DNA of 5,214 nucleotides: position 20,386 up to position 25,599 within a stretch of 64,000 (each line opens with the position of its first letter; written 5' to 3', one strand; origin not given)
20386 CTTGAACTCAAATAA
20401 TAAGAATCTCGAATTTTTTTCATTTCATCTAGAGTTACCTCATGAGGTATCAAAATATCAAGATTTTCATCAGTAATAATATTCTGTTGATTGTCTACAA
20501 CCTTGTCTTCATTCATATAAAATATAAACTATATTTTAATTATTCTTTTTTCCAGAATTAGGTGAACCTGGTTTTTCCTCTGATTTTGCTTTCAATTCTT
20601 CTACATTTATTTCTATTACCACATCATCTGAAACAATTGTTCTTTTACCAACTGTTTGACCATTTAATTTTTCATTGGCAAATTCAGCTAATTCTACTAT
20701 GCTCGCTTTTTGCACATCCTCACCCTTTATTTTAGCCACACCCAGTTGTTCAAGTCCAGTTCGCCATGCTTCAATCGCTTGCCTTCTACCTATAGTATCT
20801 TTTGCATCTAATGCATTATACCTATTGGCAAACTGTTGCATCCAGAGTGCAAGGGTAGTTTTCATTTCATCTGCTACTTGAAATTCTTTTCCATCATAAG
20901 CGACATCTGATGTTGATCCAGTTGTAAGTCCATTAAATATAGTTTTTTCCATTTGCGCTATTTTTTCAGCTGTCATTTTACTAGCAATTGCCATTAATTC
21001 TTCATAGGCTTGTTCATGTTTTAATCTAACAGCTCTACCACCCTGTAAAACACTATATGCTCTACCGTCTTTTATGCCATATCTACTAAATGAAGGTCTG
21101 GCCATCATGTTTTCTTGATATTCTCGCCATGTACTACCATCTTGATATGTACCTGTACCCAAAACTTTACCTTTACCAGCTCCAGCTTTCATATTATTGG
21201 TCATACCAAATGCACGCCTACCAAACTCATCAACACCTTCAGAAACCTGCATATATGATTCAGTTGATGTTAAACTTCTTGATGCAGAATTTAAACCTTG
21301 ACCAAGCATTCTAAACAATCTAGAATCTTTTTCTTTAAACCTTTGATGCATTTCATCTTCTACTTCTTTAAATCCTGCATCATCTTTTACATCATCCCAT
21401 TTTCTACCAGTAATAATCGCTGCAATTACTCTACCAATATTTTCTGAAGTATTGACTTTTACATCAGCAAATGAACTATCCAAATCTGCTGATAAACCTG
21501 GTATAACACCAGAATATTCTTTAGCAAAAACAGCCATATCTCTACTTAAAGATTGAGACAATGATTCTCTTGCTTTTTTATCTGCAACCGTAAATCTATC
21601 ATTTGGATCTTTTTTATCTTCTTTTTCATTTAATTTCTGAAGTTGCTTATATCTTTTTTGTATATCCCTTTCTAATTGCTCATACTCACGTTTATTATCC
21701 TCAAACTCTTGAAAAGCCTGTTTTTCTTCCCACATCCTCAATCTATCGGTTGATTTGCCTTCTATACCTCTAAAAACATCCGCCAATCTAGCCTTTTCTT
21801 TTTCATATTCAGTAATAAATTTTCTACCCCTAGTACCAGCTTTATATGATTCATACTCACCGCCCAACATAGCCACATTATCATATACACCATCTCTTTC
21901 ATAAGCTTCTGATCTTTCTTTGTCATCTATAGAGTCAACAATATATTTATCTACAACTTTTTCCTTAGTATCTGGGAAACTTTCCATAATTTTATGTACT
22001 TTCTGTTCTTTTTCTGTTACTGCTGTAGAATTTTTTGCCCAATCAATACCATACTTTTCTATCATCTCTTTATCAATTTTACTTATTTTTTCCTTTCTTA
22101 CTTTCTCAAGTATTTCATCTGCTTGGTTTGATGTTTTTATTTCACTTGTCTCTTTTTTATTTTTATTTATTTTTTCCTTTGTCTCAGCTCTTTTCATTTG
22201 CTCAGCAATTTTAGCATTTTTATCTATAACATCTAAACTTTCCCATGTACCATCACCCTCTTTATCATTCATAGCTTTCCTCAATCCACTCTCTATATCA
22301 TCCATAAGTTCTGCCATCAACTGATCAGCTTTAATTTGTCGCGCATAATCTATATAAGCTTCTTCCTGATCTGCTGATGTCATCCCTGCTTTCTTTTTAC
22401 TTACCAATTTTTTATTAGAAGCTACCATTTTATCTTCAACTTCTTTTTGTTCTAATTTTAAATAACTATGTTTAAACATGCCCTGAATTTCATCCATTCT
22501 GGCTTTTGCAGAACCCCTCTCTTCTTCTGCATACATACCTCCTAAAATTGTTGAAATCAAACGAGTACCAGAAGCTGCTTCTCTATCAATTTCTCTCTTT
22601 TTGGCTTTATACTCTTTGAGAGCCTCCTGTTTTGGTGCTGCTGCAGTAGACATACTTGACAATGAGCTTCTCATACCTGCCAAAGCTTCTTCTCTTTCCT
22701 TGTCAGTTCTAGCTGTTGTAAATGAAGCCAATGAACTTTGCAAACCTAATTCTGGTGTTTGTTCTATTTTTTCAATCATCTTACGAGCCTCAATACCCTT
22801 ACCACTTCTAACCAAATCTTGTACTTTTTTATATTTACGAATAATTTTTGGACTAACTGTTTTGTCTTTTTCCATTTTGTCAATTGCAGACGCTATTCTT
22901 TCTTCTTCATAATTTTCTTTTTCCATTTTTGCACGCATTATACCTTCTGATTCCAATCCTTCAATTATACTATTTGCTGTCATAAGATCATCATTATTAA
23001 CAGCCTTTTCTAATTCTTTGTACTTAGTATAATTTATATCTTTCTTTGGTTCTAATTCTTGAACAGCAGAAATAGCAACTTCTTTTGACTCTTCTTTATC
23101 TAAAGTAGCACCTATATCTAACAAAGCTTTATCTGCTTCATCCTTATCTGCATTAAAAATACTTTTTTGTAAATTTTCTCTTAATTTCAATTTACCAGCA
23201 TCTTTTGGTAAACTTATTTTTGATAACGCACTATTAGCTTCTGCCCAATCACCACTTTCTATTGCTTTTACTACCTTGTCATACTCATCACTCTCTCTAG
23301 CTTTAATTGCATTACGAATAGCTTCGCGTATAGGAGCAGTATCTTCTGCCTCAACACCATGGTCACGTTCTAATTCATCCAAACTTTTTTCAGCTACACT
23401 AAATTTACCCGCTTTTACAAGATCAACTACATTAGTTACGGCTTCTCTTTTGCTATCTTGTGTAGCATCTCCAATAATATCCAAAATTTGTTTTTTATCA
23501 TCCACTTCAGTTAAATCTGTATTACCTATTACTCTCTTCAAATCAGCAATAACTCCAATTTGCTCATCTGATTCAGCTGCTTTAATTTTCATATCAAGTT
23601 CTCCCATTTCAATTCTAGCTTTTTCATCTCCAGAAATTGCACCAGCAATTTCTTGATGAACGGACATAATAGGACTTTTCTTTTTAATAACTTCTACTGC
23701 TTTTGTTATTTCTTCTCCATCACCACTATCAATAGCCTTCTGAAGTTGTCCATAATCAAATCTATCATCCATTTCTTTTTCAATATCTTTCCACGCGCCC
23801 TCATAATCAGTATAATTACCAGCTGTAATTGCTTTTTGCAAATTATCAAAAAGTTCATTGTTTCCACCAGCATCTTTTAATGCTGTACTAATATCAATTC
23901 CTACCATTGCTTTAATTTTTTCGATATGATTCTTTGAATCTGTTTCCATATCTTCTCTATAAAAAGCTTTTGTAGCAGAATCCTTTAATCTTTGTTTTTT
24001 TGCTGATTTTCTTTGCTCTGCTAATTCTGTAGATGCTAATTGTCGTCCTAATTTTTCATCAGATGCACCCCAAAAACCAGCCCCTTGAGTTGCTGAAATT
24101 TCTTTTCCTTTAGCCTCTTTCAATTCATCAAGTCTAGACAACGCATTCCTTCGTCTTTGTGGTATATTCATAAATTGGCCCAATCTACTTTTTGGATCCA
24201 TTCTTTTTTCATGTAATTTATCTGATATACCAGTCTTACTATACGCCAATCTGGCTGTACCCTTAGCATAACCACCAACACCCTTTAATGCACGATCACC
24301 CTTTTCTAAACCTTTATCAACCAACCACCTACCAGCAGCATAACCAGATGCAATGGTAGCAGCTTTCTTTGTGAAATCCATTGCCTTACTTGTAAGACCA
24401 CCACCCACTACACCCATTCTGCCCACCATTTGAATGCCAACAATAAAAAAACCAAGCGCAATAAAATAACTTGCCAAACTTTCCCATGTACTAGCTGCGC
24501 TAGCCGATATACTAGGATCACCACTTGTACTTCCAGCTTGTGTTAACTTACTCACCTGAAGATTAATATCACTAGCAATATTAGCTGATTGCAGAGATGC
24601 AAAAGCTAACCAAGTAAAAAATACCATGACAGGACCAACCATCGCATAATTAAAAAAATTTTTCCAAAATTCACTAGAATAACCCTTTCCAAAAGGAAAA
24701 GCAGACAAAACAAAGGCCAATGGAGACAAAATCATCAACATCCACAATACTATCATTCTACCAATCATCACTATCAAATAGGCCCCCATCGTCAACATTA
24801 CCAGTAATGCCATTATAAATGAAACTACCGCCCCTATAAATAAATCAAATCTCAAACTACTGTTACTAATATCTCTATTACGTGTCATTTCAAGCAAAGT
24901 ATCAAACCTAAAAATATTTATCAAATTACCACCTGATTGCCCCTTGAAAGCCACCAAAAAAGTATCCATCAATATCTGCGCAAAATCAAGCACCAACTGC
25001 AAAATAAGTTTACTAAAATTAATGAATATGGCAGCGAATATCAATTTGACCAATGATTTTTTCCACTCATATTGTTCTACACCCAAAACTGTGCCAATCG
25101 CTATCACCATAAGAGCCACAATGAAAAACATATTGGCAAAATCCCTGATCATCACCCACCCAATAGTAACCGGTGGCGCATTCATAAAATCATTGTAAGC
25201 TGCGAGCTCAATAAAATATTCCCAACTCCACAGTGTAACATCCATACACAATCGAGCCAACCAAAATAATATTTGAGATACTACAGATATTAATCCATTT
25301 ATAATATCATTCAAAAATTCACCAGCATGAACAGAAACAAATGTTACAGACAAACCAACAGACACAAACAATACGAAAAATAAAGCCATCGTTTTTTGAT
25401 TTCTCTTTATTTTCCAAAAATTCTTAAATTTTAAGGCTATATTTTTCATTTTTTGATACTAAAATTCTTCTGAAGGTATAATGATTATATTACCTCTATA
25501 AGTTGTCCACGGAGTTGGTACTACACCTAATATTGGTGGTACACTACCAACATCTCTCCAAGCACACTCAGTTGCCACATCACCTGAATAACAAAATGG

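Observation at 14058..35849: A minus-strand block of about 21.8 kb: T4SS-like ATPase/VirB6/PrgI set, giant secreted protein and Ca-binding membrane protein, with ComFC at the distal end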

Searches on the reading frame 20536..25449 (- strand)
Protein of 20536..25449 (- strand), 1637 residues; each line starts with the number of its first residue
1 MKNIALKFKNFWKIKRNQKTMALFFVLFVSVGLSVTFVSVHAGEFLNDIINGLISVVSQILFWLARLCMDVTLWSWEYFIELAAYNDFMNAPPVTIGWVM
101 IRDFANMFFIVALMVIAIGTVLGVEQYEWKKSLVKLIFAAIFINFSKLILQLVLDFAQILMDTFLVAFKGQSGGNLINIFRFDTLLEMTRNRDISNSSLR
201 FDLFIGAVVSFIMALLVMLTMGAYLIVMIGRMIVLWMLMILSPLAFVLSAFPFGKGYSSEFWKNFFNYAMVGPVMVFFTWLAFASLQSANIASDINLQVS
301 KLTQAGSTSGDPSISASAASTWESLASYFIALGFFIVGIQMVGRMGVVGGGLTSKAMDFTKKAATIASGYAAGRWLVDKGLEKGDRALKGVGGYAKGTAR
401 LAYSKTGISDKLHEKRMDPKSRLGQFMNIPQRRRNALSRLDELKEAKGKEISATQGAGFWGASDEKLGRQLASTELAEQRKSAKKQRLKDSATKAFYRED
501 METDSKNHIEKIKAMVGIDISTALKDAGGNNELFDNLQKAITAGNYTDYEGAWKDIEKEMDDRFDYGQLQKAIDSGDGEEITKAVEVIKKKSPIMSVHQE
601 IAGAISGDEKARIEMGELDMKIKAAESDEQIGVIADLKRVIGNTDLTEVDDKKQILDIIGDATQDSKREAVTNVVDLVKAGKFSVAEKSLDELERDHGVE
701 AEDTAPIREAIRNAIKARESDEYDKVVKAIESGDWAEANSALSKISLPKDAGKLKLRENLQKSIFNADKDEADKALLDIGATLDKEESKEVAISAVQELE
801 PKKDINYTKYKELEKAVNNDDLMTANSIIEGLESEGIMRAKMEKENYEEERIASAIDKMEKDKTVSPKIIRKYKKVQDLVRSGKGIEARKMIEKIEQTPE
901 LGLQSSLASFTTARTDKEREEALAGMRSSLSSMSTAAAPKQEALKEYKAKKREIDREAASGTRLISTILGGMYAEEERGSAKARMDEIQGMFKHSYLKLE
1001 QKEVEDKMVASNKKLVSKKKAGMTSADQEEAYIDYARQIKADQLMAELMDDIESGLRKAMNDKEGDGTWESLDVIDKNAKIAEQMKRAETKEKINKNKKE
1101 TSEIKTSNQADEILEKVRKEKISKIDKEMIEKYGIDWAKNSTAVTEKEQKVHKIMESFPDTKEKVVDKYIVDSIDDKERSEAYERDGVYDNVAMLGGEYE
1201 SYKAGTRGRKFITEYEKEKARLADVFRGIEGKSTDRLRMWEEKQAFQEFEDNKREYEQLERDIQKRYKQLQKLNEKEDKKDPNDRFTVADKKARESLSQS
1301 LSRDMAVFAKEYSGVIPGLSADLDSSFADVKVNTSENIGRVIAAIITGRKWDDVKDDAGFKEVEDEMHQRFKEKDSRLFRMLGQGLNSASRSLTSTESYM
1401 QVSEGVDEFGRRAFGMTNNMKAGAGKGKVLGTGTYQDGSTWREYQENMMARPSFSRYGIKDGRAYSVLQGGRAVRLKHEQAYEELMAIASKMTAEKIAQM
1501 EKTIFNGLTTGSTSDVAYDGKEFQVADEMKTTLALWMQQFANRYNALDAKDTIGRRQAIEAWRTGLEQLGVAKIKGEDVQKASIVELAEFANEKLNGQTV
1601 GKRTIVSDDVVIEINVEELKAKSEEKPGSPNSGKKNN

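Call 4: search_protein_families(library=pfam, proteins=[window:20536-25449:-], max_evalue=0.1)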
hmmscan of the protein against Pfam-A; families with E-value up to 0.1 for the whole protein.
window:20536-25449:- (1637 aa): 1 family
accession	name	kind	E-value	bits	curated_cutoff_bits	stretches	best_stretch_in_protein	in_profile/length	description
PF04610.19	TrbL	-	0.0063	16.7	25.9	1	126-288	18-182/215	TrbL/VirB6 plasmid conjugal transfer protein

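Call 37: search_protein_families(library=ncbifam, proteins=[window:20536-25449:-], max_evalue=0.1)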
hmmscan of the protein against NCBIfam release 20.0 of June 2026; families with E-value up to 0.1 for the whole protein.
window:20536-25449:- (1637 aa): 0 families

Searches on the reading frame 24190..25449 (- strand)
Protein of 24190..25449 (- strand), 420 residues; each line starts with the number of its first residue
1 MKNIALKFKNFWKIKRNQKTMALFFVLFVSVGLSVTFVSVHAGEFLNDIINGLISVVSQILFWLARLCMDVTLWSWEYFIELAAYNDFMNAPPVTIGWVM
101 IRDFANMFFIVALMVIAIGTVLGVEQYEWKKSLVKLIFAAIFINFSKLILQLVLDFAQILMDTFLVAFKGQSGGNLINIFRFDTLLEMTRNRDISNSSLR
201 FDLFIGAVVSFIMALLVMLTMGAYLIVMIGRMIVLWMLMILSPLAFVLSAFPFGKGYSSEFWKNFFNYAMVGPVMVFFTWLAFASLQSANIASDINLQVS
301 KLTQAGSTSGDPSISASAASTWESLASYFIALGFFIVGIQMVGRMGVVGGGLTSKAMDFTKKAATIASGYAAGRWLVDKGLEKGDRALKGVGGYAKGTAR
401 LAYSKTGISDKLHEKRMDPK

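Call 86: search_protein_families(library=pfam, alignment_id=A7, max_evalue=0.1)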
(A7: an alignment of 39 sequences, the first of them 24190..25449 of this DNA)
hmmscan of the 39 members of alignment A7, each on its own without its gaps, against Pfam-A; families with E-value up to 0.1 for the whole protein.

A. member 1, window:24190-25449:- (420 aa): 1 family
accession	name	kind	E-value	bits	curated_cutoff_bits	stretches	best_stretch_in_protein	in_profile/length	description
PF04610.19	TrbL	-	0.002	18.3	25.9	1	123-288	15-182/215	TrbL/VirB6 plasmid conjugal transfer protein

B. families by the number of members that match (of 39 scanned): 6 families
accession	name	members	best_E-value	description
PF04610.19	TrbL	11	6.1e-06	TrbL/VirB6 plasmid conjugal transfer protein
PF16983.11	MFS_MOT1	1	0.0003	Molybdate transporter of MFS superfamily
PF05420.17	BCSC_C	1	0.021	Cellulose synthase operon protein C C-terminus (BCSC_C)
PF17602.7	DUF5498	1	0.029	Family of unknown function (DUF5498)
PF23778.1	Phage_holin_2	1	0.033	Putative phage holin family 2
PF15339.11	Afaf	1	0.037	Acrosome formation-associated factor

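Call 87: search_solved_structures(query=A7, max_evalue=10)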
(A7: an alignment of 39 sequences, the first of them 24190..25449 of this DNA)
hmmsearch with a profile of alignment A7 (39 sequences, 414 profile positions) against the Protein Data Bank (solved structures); distinct sequences matched with E-value up to 10: 1.
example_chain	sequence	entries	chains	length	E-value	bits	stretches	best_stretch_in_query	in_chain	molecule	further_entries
2wno_A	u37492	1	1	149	0.77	11.9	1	159-210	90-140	TUMOR NECROSIS FACTOR-INDUCIBLE GENE 6 PROTEIN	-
